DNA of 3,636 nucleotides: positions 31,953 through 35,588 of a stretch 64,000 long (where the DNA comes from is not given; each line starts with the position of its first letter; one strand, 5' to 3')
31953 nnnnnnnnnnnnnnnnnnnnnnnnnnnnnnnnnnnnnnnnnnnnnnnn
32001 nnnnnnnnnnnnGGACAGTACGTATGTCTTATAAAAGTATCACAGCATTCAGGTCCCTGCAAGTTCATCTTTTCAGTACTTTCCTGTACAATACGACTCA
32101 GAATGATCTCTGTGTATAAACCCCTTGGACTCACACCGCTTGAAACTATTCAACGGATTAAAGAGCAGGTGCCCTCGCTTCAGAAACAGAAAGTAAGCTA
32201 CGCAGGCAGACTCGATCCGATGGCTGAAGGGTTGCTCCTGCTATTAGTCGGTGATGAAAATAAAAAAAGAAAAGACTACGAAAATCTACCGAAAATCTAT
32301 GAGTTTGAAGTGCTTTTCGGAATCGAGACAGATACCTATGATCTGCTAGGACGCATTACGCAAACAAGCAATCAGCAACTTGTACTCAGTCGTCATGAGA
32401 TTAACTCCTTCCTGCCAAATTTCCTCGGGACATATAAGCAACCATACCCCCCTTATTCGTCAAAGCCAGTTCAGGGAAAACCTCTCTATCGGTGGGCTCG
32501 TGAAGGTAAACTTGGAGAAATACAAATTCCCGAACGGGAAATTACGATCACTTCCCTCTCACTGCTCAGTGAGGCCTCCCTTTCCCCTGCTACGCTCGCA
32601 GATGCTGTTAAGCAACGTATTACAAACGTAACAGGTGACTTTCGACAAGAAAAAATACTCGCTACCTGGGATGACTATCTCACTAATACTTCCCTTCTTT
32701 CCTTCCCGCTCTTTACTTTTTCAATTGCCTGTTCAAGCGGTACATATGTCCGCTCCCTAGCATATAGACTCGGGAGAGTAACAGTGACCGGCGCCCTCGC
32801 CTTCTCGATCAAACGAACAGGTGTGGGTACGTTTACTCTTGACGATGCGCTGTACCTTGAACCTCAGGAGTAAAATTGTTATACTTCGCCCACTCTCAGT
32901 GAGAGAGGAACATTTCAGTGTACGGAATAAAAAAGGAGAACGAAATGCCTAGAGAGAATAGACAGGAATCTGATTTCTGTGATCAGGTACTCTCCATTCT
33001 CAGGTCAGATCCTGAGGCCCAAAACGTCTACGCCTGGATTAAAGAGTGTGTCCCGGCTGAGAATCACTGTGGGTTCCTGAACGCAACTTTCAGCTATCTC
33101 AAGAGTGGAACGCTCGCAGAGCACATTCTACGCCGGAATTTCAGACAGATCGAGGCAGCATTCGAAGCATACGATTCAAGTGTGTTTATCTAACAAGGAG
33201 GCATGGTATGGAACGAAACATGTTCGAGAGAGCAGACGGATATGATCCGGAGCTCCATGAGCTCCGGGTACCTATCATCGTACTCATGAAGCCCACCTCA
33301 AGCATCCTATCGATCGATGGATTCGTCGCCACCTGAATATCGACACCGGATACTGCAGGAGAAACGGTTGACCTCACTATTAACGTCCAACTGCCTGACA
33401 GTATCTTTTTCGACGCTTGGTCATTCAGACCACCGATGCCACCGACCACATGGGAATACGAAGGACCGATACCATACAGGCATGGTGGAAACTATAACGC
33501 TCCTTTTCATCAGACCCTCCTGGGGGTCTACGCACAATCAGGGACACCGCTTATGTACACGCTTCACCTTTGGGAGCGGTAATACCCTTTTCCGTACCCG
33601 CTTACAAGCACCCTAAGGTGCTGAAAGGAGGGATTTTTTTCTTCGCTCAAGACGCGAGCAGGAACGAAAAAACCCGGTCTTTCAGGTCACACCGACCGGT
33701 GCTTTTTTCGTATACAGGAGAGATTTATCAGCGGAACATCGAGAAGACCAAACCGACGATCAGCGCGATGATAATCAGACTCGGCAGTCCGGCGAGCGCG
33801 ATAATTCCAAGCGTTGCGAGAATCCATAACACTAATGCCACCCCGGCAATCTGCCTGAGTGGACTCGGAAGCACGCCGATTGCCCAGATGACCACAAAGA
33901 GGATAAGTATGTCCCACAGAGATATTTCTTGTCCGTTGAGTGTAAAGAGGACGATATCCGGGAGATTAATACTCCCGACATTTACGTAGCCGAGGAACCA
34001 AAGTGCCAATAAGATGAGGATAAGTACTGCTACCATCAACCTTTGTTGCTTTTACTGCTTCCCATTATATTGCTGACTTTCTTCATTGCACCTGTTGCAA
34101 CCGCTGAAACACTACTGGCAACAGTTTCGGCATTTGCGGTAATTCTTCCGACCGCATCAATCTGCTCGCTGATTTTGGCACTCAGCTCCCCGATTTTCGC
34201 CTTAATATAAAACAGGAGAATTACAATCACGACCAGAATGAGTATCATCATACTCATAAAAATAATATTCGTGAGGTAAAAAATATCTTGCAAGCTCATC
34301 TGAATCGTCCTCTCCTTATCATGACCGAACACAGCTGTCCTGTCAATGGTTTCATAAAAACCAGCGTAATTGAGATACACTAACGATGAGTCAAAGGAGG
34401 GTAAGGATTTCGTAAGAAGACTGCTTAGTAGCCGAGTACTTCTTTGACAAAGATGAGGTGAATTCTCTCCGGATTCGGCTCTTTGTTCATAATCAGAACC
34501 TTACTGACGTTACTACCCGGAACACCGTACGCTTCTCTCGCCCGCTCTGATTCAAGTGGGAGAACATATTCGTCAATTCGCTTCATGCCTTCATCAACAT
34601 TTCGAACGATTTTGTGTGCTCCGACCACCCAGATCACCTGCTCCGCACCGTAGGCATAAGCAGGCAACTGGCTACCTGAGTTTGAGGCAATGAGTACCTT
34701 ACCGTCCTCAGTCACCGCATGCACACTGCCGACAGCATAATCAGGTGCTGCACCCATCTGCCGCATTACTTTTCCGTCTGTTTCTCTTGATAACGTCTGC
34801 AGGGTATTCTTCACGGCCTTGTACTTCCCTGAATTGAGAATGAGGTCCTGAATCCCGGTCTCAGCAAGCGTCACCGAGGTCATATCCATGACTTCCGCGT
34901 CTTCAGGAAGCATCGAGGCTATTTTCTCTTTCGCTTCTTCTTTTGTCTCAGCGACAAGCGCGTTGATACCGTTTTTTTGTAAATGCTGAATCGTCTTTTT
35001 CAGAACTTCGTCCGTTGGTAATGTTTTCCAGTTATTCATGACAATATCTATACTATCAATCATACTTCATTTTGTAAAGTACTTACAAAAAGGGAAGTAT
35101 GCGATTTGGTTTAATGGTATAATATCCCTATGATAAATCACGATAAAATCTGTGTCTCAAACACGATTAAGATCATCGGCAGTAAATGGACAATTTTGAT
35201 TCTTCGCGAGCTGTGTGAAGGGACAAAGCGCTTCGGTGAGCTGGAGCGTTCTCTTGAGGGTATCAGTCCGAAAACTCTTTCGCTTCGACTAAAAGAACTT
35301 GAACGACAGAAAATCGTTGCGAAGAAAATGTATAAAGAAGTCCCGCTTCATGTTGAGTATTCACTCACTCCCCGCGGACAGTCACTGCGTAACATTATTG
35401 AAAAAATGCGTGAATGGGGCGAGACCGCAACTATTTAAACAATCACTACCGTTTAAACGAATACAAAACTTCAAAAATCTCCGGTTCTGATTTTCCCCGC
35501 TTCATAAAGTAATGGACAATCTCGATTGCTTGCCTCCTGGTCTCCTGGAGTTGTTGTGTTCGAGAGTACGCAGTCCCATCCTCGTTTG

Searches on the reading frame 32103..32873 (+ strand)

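Call 32: search_protein_families(library=pfam, max_evalue=0.00001, proteins=[window:32103-32873:+])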
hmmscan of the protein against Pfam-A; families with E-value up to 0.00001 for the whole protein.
window:32103-32873:+ (256 aa): 1 family
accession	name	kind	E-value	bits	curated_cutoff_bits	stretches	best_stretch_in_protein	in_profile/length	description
PF01509.24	TruB_N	-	1.5e-31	110.2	27.3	1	26-156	4-131/149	TruB family pseudouridylate synthase (N terminal domain)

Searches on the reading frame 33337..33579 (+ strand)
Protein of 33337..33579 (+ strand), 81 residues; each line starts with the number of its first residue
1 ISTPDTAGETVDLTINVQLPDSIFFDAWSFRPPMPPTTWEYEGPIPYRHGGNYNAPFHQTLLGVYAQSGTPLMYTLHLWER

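Call 34: search_protein_representatives(protein=window:33337-33579:+)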
Query: 81 residues. Proteins with E-value up to 0.001 (for the whole library): 1; up to 1e-10: 1; up to 1e-30: 0. The best 1 are listed.
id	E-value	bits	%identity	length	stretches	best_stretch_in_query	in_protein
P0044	8.0e-27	109.6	100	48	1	34-81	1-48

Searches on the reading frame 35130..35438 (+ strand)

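Call 37: search_protein_families(library=pfam, max_evalue=0.01, proteins=[window:35130-35438:+])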
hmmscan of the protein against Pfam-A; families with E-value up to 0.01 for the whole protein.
window:35130-35438:+ (102 aa): 3 families
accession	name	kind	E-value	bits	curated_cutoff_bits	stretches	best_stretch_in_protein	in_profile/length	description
PF01638.23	HxlR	-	7.4e-32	109.5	20.8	1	15-99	1-85/91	HxlR-like helix-turn-helix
PF25213.1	HVO_A0261_N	-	0.0022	18.3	35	1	17-96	9-80/86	HVO_A0261 N-terminal domain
PF01022.26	HTH_5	-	0.0031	17.8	22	1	23-64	6-46/47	Bacterial regulatory protein, arsR family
